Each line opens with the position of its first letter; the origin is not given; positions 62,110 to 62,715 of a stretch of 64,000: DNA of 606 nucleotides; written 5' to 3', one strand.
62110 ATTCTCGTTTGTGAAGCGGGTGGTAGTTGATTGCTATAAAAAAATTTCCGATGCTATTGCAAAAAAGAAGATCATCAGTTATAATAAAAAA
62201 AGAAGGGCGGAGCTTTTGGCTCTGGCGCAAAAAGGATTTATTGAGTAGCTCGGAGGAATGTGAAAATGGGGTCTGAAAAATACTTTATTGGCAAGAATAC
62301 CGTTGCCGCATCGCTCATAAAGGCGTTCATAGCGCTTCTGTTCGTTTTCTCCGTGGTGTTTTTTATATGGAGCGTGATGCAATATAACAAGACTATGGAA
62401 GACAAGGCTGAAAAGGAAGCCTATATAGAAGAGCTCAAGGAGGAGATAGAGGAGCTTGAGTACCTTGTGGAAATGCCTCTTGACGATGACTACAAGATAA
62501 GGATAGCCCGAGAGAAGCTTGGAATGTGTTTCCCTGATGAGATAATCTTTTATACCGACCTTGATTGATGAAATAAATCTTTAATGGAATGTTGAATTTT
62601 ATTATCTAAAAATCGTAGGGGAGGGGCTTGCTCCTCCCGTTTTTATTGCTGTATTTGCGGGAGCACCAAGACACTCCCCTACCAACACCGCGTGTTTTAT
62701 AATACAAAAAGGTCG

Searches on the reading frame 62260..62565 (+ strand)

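Call 68: search_protein_families(library=pfam, proteins=[window:62260-62565:+], max_evalue=0.001)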
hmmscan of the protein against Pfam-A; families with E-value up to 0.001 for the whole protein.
window:62260-62565:+ (102 aa): 1 family
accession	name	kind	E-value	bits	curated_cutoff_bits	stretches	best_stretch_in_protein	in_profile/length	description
PF04977.20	DivIC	-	1.2e-13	51.1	28.9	1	24-97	1-75/80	Septum formation initiator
